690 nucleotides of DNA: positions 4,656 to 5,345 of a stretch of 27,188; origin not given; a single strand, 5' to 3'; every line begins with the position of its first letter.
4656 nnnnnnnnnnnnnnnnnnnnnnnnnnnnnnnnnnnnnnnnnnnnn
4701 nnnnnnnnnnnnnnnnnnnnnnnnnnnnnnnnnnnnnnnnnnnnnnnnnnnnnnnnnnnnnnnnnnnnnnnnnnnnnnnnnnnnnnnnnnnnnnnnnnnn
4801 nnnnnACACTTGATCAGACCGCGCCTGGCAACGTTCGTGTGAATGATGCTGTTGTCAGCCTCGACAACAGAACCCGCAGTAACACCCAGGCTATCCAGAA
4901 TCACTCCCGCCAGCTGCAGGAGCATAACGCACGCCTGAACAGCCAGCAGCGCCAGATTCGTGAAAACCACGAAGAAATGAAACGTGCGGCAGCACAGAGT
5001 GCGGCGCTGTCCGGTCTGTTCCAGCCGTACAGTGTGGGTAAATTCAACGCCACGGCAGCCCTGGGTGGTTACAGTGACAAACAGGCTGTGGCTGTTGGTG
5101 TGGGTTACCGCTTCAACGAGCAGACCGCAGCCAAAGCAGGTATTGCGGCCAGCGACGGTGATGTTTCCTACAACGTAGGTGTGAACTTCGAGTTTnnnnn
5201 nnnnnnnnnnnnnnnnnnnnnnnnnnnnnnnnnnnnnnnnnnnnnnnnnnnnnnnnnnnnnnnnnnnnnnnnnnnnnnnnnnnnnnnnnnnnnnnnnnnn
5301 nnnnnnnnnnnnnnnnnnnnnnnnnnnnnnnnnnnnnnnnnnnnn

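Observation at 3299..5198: AT-rich cargo island carrying an Eib-like trimeric autotransporter adhesin with a translationally coupled leader ORF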

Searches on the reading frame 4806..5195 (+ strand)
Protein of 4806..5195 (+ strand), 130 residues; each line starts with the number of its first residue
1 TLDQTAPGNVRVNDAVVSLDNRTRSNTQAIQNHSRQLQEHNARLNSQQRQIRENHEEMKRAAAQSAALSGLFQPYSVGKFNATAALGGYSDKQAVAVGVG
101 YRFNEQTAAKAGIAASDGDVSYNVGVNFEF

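Call 22: find_related_loci(query=window:4806-5195:+, collection=viral_contigs, flank=3000)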
Query window:4806-5195:+ (130 aa) in viral_contigs; peptide patterns used: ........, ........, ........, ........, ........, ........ (x = any residue, [..] = any of these).
34 stretches matched a pattern; 26 encode a relative of the query (tblastn E <= 1e-3); 26 distinct loci.
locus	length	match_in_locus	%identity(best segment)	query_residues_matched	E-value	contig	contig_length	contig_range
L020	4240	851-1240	99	1-130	4e-86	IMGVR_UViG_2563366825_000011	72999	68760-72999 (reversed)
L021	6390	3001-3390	99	1-130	5e-86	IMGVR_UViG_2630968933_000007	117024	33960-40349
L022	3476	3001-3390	98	1-130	4e-85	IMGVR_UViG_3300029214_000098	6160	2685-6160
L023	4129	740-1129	94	1-130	1e-81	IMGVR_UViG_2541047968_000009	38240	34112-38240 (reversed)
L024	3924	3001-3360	89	11-130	9e-66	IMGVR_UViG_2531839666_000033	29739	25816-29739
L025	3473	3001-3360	88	11-130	1e-64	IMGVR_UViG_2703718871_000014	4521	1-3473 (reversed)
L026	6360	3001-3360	88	11-130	2e-64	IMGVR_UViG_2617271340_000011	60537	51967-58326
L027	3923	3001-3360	88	11-130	2e-64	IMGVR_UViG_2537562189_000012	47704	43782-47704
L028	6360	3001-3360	88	11-130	2e-64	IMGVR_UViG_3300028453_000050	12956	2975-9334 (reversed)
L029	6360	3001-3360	88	11-130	3e-64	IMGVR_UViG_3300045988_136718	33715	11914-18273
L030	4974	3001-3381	85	11-130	1e-63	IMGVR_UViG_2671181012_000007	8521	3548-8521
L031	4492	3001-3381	85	11-130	1e-63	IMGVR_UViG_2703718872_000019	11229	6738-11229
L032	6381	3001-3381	85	11-130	1e-63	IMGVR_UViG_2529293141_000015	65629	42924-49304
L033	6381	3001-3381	85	11-130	1e-63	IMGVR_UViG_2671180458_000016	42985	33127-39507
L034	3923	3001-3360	87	11-130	2e-63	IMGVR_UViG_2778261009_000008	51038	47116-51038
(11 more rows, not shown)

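Call 23: find_related_loci(query=window:4806-5195:+, collection=genome_contigs, flank=3000)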
Query window:4806-5195:+ (130 aa) in genome_contigs; peptide patterns used: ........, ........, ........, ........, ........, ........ (x = any residue, [..] = any of these).
143 stretches matched a pattern; 33 encode a relative of the query (tblastn E <= 1e-3); 33 distinct loci.
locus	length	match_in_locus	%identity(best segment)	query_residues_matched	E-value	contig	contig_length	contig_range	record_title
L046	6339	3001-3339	57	22-130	2e-37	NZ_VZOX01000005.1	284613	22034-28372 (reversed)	Edwardsiella anguillarum strain CCUG 64215 contig_0000005, whole genome shotgun sequence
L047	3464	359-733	49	10-130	2e-31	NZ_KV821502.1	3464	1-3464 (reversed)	Neisseria sp. HMSC065D04 Scaffold419, whole genome shotgun sequence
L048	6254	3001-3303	54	33-130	6e-31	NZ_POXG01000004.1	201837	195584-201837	Neisseria sicca strain C2010005502 C2010005502_S29_ctg_3138, whole genome shotgun sequence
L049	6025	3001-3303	54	33-130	4e-31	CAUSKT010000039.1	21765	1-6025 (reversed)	MAG TPA_asm: uncultured Neisseria sp. isolate SRR5395374_bin.13_MetaWRAP_v1.3_MAG genome assembly, contig: ERZ14221179_6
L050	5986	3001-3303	54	33-130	4e-31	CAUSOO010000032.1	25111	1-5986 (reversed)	MAG TPA_asm: uncultured Neisseria sp. isolate SRR5395426_bin.11_MetaWRAP_v1.3_MAG genome assembly, contig: ERZ14221187_4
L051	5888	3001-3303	54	33-130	5e-31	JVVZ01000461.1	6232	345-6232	Neisseria meningitidis strain 1273_NMEN 1585_6232_106099, whole genome shotgun sequence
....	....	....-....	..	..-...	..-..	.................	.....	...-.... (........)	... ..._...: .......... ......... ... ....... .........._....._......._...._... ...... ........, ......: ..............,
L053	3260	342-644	54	33-130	5e-31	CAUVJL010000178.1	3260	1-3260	MAG TPA_asm: uncultured Neisseria sp. isolate SRR13061535_bin.18_MetaWRAP_v1.3_MAG genome assembly, contig: ERZ21659679.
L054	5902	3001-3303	54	33-130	4e-31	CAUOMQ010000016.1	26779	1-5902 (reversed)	MAG TPA_asm: uncultured Neisseria sp. isolate SRR11085298_bin.13_MetaWRAP_v1.3_MAG genome assembly, contig: ERZ14207233.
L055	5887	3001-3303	54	33-130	4e-31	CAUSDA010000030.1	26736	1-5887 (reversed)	MAG TPA_asm: uncultured Neisseria sp. isolate ERR9969139_bin.24_MetaWRAP_v1.3_MAG genome assembly, contig: ERZ21615949.6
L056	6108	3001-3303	54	33-130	6e-31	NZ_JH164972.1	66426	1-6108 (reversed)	Neisseria sp. GT4A_CT1 supercont1.9, whole genome shotgun sequence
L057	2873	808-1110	53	33-130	1e-30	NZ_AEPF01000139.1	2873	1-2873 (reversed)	Neisseria sicca 4320 N_sicca_4320_contig00139, whole genome shotgun sequence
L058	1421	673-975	53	33-130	8e-31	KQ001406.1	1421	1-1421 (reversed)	Neisseria sp. HMSC06F02 genomic scaffold Scaffold1526, whole genome shotgun sequence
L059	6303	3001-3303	53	33-130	4e-30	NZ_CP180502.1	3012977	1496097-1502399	Neisseria sp. CP9 chromosome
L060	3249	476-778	53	33-130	2e-30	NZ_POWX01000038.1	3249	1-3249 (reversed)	Neisseria mucosa strain C2008000159 C2008000159_S12_ctg_3151, whole genome shotgun sequence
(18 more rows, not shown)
